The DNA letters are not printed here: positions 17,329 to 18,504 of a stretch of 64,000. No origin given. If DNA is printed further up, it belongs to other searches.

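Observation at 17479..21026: Zn-ribbon::EIIA(Ntr) fusion protein encoded next to trkA–trkH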

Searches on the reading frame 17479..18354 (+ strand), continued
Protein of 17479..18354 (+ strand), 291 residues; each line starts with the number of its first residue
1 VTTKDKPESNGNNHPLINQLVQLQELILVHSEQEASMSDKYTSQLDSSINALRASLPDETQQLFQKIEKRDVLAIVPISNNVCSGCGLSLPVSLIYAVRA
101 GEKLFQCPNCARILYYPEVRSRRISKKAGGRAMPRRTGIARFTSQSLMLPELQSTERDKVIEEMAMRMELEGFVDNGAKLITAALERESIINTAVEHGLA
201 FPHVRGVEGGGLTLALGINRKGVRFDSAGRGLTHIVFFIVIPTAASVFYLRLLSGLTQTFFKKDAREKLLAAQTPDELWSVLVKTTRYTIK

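Call 18: find_related_loci(query=A2, collection=genome_contigs, flank=10000)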
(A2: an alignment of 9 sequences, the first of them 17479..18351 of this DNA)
Query A2 (291 aa) in genome_contigs; peptide patterns used: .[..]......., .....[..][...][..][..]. (x = any residue, [..] = any of these).
599 stretches matched a pattern (row limit reached: there are more); 533 encode a relative of the query (tblastn E <= 1e-3); the best 80 are kept; 80 distinct loci.
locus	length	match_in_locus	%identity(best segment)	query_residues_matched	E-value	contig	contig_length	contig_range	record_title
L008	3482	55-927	93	1-291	0e+0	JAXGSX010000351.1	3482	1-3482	MAG: Kiritimatiellia bacterium isolate AnMBR.bin383 bin383_351, whole genome shotgun sequence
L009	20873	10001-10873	93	1-291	0e+0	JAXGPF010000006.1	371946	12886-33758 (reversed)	MAG: Kiritimatiellia bacterium isolate AnMBR.bin297 bin297_6, whole genome shotgun sequence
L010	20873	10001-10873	89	1-291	9e-179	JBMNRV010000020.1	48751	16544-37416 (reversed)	MAG: Kiritimatiellia bacterium isolate SBF912SR1HQ0009 scaffold_1891_c1, whole genome shotgun sequence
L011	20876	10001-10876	76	2-291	2e-151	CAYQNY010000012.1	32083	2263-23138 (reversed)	MAG TPA_asm: uncultured Verrucomicrobiota bacterium isolate binchicken_co47_169 genome assembly, contig: NODE_887_length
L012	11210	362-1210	77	1-283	9e-150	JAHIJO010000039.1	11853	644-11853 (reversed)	MAG: Verrucomicrobia bacterium isolate KR13_Ju.mb.40 KR13_Ju.mb.40_k141_56070, whole genome shotgun sequence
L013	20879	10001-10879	74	2-291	7e-148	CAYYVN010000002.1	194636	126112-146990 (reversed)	MAG TPA_asm: uncultured Verrucomicrobiota bacterium isolate binchicken_co39_575 genome assembly, contig: NODE_67_length_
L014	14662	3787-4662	72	2-291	5e-144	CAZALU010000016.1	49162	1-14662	MAG TPA_asm: uncultured Verrucomicrobiota bacterium isolate SRP192927_co2_851 genome assembly, contig: NODE_709_length_4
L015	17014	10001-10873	71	1-291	6e-142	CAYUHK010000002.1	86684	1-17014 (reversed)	MAG TPA_asm: uncultured Verrucomicrobiota bacterium isolate SRP192927_co1_485 genome assembly, contig: NODE_252_length_8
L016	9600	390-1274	71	1-291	7e-141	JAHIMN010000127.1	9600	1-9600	MAG: Verrucomicrobia bacterium isolate KR13_N2.mb.73 KR13_N2.mb.73_k141_170270, whole genome shotgun sequence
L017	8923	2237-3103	72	3-291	6e-141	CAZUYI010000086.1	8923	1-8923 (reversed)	MAG TPA_asm: uncultured Verrucomicrobiota bacterium isolate SRP192927_co7_636 genome assembly, contig: NODE_16660_length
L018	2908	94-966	72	1-291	4e-147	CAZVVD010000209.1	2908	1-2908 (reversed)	MAG TPA_asm: uncultured Verrucomicrobiota bacterium isolate SRP192927_co5_128 genome assembly, contig: NODE_89215_length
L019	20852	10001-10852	72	9-291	4e-139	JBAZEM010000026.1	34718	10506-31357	MAG: Kiritimatiellia bacterium isolate SO_2017_LW3_126 NODE_2959_length_34718_cov_6.785898_LW162_2017, whole genome shot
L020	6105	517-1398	71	1-291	2e-138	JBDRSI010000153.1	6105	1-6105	MAG: Verrucomicrobiota bacterium isolate MEGAHIT-group-3.139 k141_272180, whole genome shotgun sequence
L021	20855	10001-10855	72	8-291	1e-137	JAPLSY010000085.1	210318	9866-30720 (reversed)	MAG: Kiritimatiellaeota bacterium isolate LacPavin_0419_WC90_MAG_56_158 LacPavin_0419_WC90_scaffold_449176, whole genome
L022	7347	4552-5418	69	5-291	9e-138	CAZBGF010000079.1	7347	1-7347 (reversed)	MAG TPA_asm: uncultured Verrucomicrobiota bacterium isolate binchicken_co181_6 genome assembly, contig: NODE_21796_lengt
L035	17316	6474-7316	57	10-291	1e-108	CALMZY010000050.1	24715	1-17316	MAG TPA_asm: uncultured Lentisphaerae bacterium isolate SRR8868559_bin.156_CONCOCT_v1.1_MAG genome assembly, contig: ERZ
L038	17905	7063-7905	60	10-291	3e-106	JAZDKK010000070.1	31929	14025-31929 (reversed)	MAG: Verrucomicrobiota bacterium isolate MEGAHIT-group-0.530 k141_743929, whole genome shotgun sequence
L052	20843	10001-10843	55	9-290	1e-100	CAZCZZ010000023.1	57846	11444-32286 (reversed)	MAG TPA_asm: uncultured Verrucomicrobiota bacterium isolate SRP173033_co1_366 genome assembly, contig: NODE_692_length_5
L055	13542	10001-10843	52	13-291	3e-98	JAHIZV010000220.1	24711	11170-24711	MAG: Verrucomicrobia bacterium isolate Modern_marine.mb.194 Modern_marine.mb.194_k141_2319095, whole genome shotgun sequ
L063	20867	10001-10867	52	3-291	7e-97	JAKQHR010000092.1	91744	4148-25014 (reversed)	MAG: Verrucomicrobiota bacterium isolate USDE_metabat.36 k141_1795516, whole genome shotgun sequence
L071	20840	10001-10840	50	14-291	4e-96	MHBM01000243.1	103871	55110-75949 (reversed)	MAG: Lentisphaerae bacterium RIFOXYA12_FULL_48_11 rifixya3_full_scaffold_60, whole genome shotgun sequence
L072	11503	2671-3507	52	11-291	1e-95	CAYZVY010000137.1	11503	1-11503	MAG TPA_asm: uncultured Verrucomicrobiota bacterium isolate SRP272421_co1_293 genome assembly, contig: NODE_18455_length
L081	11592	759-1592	51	11-290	4e-94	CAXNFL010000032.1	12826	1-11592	MAG: Kiritimatiellia bacterium isolate MiH-14oct19-170 genome assembly, contig: MiH-14oct19-C10199, whole genome shotgun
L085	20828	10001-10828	51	14-290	7e-94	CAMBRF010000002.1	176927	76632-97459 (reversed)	MAG: PVC group bacterium isolate MiH-14oct19-80 genome assembly, contig: MiH-14oct19-C28, whole genome shotgun sequence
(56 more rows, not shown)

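Call 23: search_protein_families(library=ncbifam, proteins=[window:17479-18354:+], max_evalue=0.01)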
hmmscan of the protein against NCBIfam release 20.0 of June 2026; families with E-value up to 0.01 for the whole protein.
window:17479-18354:+ (291 aa): 7 families
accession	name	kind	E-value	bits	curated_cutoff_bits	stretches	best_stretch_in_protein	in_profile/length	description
TIGR00848.1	fruA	subfamily_domain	1.9e-17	63.4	103.5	1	143-269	2-129/129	fructose PTS transporter subunit IIA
NF007293.0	PRK09765.1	equivalog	7.9e-13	47.8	763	1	141-284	6-151/639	PTS 2-O-a-mannosyl-D-glycerate transporter subunit IIABC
TIGR01419.1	nitro_reg_IIA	equivalog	2.4e-10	40.4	138.7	1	146-282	9-143/145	PTS IIA-like nitrogen regulatory protein PtsN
NF047363.1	Zn_ribbon_CdsZ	equivalog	1.8e-09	37.5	275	1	59-123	174-239/251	zinc ribbon domain regulatory protein CdsZ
NF008145.0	PRK10896.1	equivalog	1.5e-05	24.8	221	1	180-286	50-157/161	PTS IIA-like nitrogen regulatory protein PtsN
NF007389.0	PRK09913.1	equivalog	2.3e-05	24.4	151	1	140-285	2-145/148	PTS fructose transporter subunit IIA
NF008319.0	PRK11109.1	equivalog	0.00032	20.1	302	1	150-283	11-140/376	fused PTS fructose transporter subunit IIA/HPr protein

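Call 24: search_solved_structures(query=A1, max_evalue=0.01, show_alignments=3)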
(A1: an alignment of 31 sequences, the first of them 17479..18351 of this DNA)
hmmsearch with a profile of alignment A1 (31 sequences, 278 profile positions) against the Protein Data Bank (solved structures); distinct sequences matched with E-value up to 0.01: 22.
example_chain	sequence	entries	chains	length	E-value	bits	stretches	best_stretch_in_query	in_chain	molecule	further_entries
2a0j_A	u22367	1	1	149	6.2e-16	61.6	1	164-270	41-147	PTS system, nitrogen regulatory IIA protein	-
4gqx_A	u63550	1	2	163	9.7e-16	60.9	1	157-271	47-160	PTS IIA-like nitrogen-regulatory protein PtsN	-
3urr_A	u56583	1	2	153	9.8e-16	60.9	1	164-271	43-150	PTS IIA-like nitrogen-regulatory protein PtsN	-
4ilo_A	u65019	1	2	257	1.8e-15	60.1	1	29-122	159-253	CT398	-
3na7_A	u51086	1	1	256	2.6e-12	49.7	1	19-123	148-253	HP0958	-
1a6j_A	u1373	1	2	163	2.7e-11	46.3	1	144-272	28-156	NITROGEN REGULATORY IIA PROTEIN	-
3oxp_A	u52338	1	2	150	1.6e-10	43.8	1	141-270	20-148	Phosphotransferase enzyme II, A component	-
1a3a_A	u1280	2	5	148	2e-09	40.2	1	140-269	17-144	MANNITOL-SPECIFIC EII | PTS SYSTEM, MANNITOL-SPECIFIC IIABC COMPONENT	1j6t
2few_A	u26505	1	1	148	6.6e-08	35.3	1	140-269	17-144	PTS system mannitol-specific EIICBA component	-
5y05_A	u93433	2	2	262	8.5e-06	28.3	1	5-103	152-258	msmeg_4306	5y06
8v2e_C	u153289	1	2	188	5.2e-05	25.7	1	143-267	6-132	10E8 EPITOPE SCAFFOLD B055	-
8u08_C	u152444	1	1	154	0.0004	22.8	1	143-262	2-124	10E8-GT11 epitope scaffold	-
8u03_C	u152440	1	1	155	0.0011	21.3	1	143-226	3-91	10E8-GT10.1 epitope scaffold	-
9pv4_C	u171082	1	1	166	0.0026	20.2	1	143-230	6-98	10E8-GT12 immunogen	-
1xiz_A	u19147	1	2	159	0.0026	20.1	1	143-263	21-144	putative phosphotransferase system mannitol/fructose-specific IIA domain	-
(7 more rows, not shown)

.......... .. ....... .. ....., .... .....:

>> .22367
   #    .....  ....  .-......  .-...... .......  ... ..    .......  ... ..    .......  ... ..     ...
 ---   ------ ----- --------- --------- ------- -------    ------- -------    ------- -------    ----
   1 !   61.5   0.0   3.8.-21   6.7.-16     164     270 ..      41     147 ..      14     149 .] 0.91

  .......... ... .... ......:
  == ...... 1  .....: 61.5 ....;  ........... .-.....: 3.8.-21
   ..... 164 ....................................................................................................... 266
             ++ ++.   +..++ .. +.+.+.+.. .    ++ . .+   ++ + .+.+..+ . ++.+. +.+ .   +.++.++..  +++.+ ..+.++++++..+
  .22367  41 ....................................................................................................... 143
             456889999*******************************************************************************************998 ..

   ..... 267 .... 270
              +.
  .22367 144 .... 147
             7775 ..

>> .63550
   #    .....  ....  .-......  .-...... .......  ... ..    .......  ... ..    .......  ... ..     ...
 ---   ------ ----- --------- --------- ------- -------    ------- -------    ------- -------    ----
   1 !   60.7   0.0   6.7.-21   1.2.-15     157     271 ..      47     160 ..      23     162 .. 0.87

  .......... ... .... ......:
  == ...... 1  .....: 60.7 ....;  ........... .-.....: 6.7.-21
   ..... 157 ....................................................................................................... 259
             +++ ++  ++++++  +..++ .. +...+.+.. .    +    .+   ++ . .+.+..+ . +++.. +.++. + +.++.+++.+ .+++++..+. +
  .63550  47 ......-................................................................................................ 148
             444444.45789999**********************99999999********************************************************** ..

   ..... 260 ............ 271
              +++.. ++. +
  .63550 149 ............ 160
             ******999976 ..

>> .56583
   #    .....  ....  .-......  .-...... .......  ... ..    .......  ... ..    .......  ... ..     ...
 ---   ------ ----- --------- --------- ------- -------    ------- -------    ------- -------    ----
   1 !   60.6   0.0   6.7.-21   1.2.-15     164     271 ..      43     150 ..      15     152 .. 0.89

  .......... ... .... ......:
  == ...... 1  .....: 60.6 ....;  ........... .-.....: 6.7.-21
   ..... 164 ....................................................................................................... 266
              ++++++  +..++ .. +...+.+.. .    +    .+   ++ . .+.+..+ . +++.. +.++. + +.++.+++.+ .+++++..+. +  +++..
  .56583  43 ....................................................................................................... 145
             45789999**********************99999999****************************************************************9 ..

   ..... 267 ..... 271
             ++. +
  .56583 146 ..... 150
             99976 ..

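Call 32: search_protein_families(library=pfam, proteins=[L072:266-1894:+, L072:1914-2582:+, L072:2677-3510:+, L072:3514-4740:-, L085:5932-7719:-, L085:7827-8516:-, L085:8765-9880:-, L085:10890-12095:-, L055:5376-7451:+, L055:9271-9759:-], max_evalue=0.001)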
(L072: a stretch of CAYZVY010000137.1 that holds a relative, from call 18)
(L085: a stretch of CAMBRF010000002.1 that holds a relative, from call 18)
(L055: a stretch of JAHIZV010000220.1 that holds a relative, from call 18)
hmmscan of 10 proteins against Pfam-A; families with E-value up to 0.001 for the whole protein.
L072:266-1894:+ (542 aa): 1 family
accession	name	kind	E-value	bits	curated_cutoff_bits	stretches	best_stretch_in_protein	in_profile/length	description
PF02386.22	TrkH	-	5.8e-61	206.9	27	1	99-515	38-482/502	Cation transport protein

L072:1914-2582:+ (222 aa): 10 families
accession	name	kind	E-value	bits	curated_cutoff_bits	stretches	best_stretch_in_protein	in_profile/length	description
PF02254.24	TrkA_N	-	1.7e-25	90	23.8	1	6-119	3-116/116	TrkA-N domain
PF02080.26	TrkA_C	-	7.8e-13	48.6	27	1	149-222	4-71/71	TrkA-C domain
PF02737.24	3HCDH_N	-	1.9e-05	25.1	22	1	4-54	2-52/180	3-hydroxyacyl-CoA dehydrogenase, NAD binding domain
PF01494.25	FAD_binding_3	-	4.6e-05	23.2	22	1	3-62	3-57/349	FAD binding domain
PF01266.30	DAO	-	5e-05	23.4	27.9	1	4-34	2-32/353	FAD dependent oxidoreductase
PF01210.29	NAD_Gly3P_dh_N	-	0.00013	22.4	23.1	1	4-41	2-39/158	NAD-dependent glycerol-3-phosphate dehydrogenase N-terminus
PF03721.20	UDPG_MGDP_dh_N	-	0.00013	22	27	1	3-55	2-54/187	UDP-glucose/GDP-mannose dehydrogenase family, NAD binding domain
PF03807.23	F420_oxidored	-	0.00017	22.5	21.6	1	3-54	1-55/94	NADP oxidoreductase coenzyme F420-dependent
PF22660.2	RS_preATP-grasp-like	-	0.00041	21.1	27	0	1-80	1-73/98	Ribonucleotide synthetase preATP-grasp domain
PF13450.12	NAD_binding_8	-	0.00063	20.4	21.9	0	6-35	1-30/68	NAD(P)-binding Rossmann-like domain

L072:2677-3510:+ (277 aa): 2 families
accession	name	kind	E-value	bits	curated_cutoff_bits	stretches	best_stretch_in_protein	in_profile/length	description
PF00359.27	PTS_EIIA_2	-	1.6e-19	70.7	27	1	133-268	6-141/144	Phosphoenolpyruvate-dependent sugar phosphotransferase system, EIIA 2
PF02591.20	Zn_ribbon_9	-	3.6e-09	37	29.1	1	70-102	1-33/33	C4-type zinc ribbon domain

L072:3514-4740:- (408 aa): 2 families
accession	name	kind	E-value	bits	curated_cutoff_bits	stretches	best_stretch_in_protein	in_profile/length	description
PF00109.32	ketoacyl-synt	-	1.7e-38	133.1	20.8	1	4-244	2-252/252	Beta-ketoacyl synthase, N-terminal domain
PF02801.28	Ketoacyl-synt_C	-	1.6e-27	96.3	20.8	1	252-364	1-118/119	Beta-ketoacyl synthase, C-terminal domain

L085:5932-7719:- (595 aa): 22 families
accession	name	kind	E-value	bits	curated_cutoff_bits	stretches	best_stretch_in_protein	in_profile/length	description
PF06745.19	ATPase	-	1.8e-106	355.1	26.6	2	28-254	1-229/231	KaiC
PF13481.12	AAA_25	-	5.7e-20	72.2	27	2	263-410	10-174/195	AAA domain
PF03796.21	DnaB_C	-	1.9e-12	47.6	27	1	268-336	2-69/255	DnaB-like helicase C terminal domain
PF13401.12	AAA_22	-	9.5e-10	39.3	27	0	288-327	6-45/130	AAA domain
PF00004.35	AAA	-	7.7e-08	33.3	21.2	1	290-410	1-93/131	ATPase family associated with various cellular activities (AAA)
PF13191.12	AAA_16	-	1.3e-07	32.7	32.6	1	276-322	13-59/167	AAA ATPase domain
PF00154.27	RecA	-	3.1e-07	30.6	27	0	254-326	19-91/262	recA bacterial DNA recombination protein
PF01695.23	IstB_IS21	-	3.2e-07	30.5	24.1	1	289-329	94-134/238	IstB-like ATP binding protein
PF05729.18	NACHT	-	4.5e-07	30.3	26.7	0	290-395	3-99/167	NACHT domain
PF24883.2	NPHP3_N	-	4.9e-07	30.5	24.8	0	290-326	25-61/164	Nephrocystin 3, N-terminal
PF12775.13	AAA_7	-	8.9e-06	25.8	25.8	0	287-333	33-81/181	P-loop containing dynein motor region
PF13479.12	AAA_24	-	1.2e-05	25.6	27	0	288-330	3-37/195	AAA domain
PF09848.15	SLFN-g3_helicase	-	1.9e-05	24.6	24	0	290-333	4-49/354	Schlafen group 3, DNA/RNA helicase domain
PF13521.12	AAA_28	-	3.2e-05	24.7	27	0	290-310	2-22/164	AAA domain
PF13245.12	AAA_19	-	4.5e-05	24.1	25.1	0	288-322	12-48/134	AAA domain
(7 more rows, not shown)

L085:7827-8516:- (229 aa): 3 families
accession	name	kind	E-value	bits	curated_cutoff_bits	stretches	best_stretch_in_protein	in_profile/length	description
PF00381.24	PTS-HPr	-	1.9e-20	73.2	23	1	9-84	3-77/81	PTS HPr component phosphorylation site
PF16561.11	AMPK1_CBM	-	1.3e-18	67.4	26.8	1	154-224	11-80/85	Glycogen recognition site of AMP-activated protein kinase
PF02922.24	CBM_48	-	3e-05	24.7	22.4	1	152-201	20-72/83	Carbohydrate-binding module 48 (Isoamylase N-terminal domain)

L085:8765-9880:- (371 aa): 0 families

L085:10890-12095:- (401 aa): 4 families
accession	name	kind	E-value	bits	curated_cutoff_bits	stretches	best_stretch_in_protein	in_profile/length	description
PF00155.27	Aminotran_1_2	-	6.8e-65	220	19.7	1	42-388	1-358/361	Aminotransferase class I and II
PF01041.23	DegT_DnrJ_EryC1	-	5.5e-07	29.6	19.8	1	113-215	49-145/360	DegT/DnrJ/EryC1/StrS aminotransferase family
PF00266.25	Aminotran_5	-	6.7e-06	25.8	21.5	1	99-216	57-176/371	Aminotransferase class-V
PF01053.26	Cys_Met_Meta_PP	-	3.5e-05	23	27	1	110-218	75-176/381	Cys/Met metabolism PLP-dependent enzyme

L055:5376-7451:+ (691 aa): 3 families
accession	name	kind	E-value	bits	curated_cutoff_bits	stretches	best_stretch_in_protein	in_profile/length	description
PF00654.25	Voltage_CLC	-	1.5e-107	360.2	24.8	1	87-427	1-345/346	Voltage gated chloride channel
PF00571.33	CBS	-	4.9e-13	49.6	24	2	461-509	1-49/57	CBS domain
PF02080.26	TrkA_C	-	1.5e-08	34.9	27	1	621-688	8-66/71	TrkA-C domain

L055:9271-9759:- (162 aa): 1 family
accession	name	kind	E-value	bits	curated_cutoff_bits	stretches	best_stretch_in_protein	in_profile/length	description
PF00359.27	PTS_EIIA_2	-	1.5e-37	129.2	27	1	21-161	3-142/144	Phosphoenolpyruvate-dependent sugar phosphotransferase system, EIIA 2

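Call 34: search_protein_families(library=pfam, proteins=[L055:7572-9248:-, L063:7702-9375:-, L055:10887-11288:+, L055:11285-11722:+, L071:10848-12032:-, L038:7925-8464:-, L052:6886-8619:+, L035:15780-16421:-], max_evalue=0.001)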
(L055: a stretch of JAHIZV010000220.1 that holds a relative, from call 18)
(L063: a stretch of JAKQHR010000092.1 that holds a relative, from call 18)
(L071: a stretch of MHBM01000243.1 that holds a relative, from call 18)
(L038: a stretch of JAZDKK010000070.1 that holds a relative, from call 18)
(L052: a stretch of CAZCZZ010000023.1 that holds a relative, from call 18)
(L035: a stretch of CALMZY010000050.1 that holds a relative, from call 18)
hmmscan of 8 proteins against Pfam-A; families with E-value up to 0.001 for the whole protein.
L055:7572-9248:- (558 aa): 1 family
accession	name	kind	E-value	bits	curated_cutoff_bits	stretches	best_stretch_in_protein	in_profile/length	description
PF00999.27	Na_H_Exchanger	-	2.9e-54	184.8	26.2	1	47-426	7-368/375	Sodium/hydrogen exchanger, transmembrane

L063:7702-9375:- (557 aa): 1 family
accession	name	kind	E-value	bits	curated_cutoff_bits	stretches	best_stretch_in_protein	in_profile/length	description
PF00999.27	Na_H_Exchanger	-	1.3e-47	162.9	26.2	1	44-426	3-367/375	Sodium/hydrogen exchanger, transmembrane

L055:10887-11288:+ (133 aa): 0 families

L055:11285-11722:+ (145 aa): 1 family
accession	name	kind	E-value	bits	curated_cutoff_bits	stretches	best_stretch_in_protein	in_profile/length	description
PF01850.27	PIN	-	5.2e-12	46.9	23.6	1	2-134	1-118/120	PIN domain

L071:10848-12032:- (394 aa): 4 families
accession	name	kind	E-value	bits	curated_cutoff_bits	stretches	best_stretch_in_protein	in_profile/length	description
PF00155.27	Aminotran_1_2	-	1.1e-63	216.1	19.7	1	34-384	1-361/361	Aminotransferase class I and II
PF01041.23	DegT_DnrJ_EryC1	-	2.6e-09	37.2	19.8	1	98-208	42-146/360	DegT/DnrJ/EryC1/StrS aminotransferase family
PF00266.25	Aminotran_5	-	6.4e-06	25.8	21.5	1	94-207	60-175/371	Aminotransferase class-V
PF01053.26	Cys_Met_Meta_PP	-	1.1e-05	24.6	27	1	100-209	73-175/381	Cys/Met metabolism PLP-dependent enzyme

L038:7925-8464:- (179 aa): 1 family
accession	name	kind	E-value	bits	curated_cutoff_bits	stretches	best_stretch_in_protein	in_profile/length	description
PF07963.17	N_methyl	-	1.3e-06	28.2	21.2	1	15-31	4-20/27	Prokaryotic N-terminal methylation motif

L052:6886-8619:+ (577 aa): 4 families
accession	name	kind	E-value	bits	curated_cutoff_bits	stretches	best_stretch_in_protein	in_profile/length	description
PF00069.31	Pkinase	-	2.6e-46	158.6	31.7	1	33-282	1-252/263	Protein kinase domain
PF07714.23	PK_Tyr_Ser-Thr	-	3.4e-31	108.9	23.1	1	36-281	4-248/258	Protein tyrosine and serine/threonine kinase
PF03109.22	ABC1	-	2.4e-05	24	22.9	0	106-179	143-215/244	ABC1 atypical kinase-like domain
PF01636.29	APH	-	8.1e-05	22.9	23.2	0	130-183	147-194/239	Phosphotransferase enzyme family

L035:15780-16421:- (213 aa): 1 family
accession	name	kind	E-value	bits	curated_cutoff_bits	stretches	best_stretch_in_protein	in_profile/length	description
PF00160.26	Pro_isomerase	-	9.4e-49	166.1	21.7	1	51-205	2-158/159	Cyclophilin type peptidyl-prolyl cis-trans isomerase/CLD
